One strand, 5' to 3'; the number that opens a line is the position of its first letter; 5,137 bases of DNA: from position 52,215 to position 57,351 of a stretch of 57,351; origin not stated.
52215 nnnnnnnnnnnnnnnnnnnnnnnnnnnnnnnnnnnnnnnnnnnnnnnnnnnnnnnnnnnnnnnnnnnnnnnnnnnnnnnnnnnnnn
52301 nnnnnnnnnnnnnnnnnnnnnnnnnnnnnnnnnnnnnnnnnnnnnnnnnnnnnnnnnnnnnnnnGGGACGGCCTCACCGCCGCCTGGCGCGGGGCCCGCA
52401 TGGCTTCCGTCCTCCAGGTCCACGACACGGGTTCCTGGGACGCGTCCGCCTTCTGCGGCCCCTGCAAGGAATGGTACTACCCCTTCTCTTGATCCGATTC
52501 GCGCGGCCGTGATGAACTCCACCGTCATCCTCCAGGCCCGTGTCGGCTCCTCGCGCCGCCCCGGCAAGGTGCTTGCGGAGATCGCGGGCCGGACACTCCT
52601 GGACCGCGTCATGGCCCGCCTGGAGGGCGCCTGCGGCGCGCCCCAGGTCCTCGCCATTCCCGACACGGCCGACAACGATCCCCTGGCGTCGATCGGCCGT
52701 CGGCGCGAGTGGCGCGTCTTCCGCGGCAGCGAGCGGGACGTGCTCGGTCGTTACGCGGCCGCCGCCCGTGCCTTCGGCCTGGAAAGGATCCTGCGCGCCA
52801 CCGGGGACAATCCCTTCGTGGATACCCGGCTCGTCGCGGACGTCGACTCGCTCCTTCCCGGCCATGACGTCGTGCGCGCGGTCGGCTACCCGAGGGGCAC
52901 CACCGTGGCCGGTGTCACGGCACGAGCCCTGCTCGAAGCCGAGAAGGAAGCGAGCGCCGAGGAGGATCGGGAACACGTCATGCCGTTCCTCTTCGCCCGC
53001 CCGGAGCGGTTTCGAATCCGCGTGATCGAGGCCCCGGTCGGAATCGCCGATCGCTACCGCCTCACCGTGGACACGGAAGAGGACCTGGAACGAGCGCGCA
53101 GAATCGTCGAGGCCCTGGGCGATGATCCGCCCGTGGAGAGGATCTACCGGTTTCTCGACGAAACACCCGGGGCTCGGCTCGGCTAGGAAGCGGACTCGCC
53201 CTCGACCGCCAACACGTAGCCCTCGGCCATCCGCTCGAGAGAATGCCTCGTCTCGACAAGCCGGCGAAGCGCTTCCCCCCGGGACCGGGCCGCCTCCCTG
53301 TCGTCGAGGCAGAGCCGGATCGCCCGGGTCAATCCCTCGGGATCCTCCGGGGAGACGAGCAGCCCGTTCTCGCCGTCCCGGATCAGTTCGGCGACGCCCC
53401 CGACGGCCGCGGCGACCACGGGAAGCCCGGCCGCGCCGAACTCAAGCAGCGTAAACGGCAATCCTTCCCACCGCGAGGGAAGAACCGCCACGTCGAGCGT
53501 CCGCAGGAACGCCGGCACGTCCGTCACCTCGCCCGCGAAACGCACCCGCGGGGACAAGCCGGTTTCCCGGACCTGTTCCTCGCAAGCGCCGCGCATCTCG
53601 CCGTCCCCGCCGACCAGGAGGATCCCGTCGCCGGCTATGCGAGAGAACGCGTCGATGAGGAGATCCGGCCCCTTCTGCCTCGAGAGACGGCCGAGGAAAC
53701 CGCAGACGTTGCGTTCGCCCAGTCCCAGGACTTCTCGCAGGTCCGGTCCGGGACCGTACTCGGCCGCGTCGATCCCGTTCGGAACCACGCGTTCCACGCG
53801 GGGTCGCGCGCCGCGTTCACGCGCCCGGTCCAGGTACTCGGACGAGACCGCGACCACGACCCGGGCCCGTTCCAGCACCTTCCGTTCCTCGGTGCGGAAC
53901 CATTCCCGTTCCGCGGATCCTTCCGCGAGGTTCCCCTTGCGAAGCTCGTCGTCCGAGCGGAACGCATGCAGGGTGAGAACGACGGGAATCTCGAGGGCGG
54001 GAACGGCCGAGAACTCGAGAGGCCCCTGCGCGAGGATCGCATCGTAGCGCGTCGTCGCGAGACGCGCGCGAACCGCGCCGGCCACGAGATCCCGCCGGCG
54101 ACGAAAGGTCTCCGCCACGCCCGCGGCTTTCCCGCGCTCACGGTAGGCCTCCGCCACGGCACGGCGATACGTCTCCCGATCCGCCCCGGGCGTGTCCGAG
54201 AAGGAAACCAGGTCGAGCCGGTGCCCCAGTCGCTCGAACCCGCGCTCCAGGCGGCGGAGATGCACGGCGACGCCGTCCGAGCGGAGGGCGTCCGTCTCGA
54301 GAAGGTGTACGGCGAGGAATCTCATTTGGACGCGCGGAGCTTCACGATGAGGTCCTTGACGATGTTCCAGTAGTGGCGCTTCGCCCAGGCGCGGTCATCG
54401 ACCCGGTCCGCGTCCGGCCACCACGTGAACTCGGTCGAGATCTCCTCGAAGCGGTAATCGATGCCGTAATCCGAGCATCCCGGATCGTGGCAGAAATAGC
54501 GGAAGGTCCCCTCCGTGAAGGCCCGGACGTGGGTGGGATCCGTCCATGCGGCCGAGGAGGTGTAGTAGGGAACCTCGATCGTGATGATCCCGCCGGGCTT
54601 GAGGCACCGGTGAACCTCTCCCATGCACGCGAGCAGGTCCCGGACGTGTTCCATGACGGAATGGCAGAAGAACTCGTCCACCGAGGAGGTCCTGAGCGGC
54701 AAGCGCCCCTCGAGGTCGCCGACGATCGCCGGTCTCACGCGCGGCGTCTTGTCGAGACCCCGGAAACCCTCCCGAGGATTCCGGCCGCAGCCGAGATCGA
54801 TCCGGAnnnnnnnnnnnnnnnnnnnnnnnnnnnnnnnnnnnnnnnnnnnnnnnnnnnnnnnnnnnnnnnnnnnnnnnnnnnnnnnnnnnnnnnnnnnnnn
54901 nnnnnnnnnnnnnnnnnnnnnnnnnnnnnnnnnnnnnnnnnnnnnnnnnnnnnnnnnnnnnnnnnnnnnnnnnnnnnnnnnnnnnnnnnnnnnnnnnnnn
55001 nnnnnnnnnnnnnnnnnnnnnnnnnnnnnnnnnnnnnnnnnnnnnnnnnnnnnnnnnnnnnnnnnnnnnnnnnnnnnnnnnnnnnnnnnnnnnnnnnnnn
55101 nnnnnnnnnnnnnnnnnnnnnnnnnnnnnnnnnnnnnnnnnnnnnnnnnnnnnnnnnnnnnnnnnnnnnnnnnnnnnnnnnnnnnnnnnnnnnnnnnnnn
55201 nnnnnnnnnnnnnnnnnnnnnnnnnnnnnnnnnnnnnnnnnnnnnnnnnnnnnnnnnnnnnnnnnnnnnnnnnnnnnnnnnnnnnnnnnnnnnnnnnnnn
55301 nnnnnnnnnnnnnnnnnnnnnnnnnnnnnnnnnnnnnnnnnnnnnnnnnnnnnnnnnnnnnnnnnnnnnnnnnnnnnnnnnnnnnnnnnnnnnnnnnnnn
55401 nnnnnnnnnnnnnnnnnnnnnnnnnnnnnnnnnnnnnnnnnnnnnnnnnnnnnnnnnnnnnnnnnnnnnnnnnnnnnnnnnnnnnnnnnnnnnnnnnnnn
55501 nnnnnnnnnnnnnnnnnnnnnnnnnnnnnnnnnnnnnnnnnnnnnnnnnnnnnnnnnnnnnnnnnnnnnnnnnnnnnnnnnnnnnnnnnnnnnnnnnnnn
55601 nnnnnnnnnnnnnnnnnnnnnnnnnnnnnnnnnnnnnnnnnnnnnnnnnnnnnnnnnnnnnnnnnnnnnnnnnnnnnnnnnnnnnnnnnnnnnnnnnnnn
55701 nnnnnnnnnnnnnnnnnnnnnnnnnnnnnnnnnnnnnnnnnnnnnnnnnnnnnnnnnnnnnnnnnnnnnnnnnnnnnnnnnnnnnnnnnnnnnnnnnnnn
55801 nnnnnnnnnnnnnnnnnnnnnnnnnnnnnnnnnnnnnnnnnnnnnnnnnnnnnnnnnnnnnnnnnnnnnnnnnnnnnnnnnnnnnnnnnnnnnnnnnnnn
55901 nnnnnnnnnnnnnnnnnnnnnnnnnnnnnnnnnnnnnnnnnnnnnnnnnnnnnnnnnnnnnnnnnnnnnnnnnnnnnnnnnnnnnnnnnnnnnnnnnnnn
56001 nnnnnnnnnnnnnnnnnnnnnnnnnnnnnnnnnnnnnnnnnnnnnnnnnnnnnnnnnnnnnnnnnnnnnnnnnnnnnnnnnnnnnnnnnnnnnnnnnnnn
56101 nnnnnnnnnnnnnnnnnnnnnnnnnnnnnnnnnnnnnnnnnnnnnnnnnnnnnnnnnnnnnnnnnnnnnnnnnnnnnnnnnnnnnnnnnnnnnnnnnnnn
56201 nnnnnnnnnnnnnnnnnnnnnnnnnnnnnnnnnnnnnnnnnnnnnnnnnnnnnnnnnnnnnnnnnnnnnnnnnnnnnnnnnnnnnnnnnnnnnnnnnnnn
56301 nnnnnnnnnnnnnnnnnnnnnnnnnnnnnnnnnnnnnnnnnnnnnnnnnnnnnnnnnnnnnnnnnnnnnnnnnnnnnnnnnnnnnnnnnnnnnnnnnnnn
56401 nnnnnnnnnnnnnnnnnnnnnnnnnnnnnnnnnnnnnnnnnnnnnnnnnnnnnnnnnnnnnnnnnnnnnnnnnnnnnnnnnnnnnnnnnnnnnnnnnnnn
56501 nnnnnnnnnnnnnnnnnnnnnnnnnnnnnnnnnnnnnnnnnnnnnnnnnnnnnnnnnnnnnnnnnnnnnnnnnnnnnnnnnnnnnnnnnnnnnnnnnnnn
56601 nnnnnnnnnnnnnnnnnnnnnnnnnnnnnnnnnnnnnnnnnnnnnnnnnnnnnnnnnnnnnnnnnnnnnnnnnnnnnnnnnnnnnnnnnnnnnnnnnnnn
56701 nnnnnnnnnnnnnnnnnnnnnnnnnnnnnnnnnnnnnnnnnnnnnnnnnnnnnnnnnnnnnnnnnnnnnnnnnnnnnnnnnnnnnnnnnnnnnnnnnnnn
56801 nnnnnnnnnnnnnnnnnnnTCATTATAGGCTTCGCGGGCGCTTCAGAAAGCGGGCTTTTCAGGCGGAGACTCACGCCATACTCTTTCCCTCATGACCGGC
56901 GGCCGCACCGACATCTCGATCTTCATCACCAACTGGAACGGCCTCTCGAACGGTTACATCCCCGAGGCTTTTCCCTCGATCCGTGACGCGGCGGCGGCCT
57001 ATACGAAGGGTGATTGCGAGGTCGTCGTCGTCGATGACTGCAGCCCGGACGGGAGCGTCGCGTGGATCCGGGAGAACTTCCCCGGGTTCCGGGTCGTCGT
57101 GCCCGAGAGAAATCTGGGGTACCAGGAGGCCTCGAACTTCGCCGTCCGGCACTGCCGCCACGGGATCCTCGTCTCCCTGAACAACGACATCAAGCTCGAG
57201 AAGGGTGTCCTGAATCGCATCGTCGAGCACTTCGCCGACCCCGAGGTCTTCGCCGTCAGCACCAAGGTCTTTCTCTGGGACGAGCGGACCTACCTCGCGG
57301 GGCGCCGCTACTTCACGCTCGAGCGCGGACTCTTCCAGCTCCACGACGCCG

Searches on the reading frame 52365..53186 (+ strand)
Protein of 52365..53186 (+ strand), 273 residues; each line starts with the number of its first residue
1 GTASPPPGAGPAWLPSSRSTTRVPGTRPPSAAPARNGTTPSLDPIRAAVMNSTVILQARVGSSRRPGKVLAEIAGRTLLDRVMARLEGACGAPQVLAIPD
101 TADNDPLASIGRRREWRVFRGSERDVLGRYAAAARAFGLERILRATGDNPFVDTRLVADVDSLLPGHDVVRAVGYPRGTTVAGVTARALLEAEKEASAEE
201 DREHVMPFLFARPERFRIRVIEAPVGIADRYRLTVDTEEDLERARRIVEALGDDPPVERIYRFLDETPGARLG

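Call 44: search_protein_families(library=pfam, proteins=[window:52365-53186:+], max_evalue=0.001)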
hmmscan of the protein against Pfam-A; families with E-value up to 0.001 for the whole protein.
window:52365-53186:+ (273 aa): 2 families
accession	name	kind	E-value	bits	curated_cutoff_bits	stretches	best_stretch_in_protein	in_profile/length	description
PF02348.25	CTP_transf_3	-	6.8e-16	59.2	22.6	1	54-247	2-205/217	Cytidylyltransferase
PF12804.13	NTP_transf_3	-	4.5e-07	30.6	27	1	61-202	7-150/160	MobA-like NTP transferase domain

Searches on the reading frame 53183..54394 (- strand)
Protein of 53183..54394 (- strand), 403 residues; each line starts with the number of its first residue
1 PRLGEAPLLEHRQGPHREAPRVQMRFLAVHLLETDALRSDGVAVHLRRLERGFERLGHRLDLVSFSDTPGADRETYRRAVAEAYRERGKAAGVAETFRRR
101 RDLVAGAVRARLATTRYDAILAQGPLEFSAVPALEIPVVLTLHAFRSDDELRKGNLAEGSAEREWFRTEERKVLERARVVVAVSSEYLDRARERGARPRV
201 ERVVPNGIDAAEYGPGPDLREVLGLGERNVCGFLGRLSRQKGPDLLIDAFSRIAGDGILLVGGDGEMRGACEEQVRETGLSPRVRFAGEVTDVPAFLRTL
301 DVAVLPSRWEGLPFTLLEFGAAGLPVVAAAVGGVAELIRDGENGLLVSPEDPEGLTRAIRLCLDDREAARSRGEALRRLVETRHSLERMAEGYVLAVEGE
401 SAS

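Call 44: search_protein_families(library=pfam, proteins=[window:53183-54394:-], max_evalue=0.001)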
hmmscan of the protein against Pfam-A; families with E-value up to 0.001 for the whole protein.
window:53183-54394:- (403 aa): 6 families
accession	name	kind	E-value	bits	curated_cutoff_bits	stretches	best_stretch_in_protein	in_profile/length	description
PF13692.12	Glyco_trans_1_4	-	6.2e-37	127.5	27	1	229-365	2-142/142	Glycosyl transferases group 1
PF00534.26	Glycos_transf_1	-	1.9e-36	125.6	26.4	1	220-375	6-168/172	Glycosyl transferases group 1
PF13439.12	Glyco_transf_4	-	8e-20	72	28.5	1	40-211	2-169/170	Glycosyltransferase Family 4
PF20706.3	GT4-conflict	-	3.5e-16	59.6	26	1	153-390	124-382/385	Family 4 Glycosyltransferase in conflict systems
PF13579.12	Glyco_trans_4_4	-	5e-15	56.6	29.7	1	41-207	2-158/158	Glycosyl transferase 4-like domain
PF13524.12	Glyco_trans_1_2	-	6.2e-08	33.1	25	1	283-391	28-140/144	Glycosyl transferase-like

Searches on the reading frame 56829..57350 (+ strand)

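Call 44: search_protein_families(library=pfam, proteins=[window:56829-57350:+], max_evalue=0.001)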
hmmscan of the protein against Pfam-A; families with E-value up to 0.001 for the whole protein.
window:56829-57350:+ (174 aa): 2 families
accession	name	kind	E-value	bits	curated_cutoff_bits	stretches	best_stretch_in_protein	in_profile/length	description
PF00535.33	Glycos_transf_2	-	2.2e-19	70.4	23.3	1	30-161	1-131/168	Glycosyl transferase family 2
PF13641.12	Glyco_tranf_2_3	-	9e-05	23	27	1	29-157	3-133/230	Glycosyltransferase like family 2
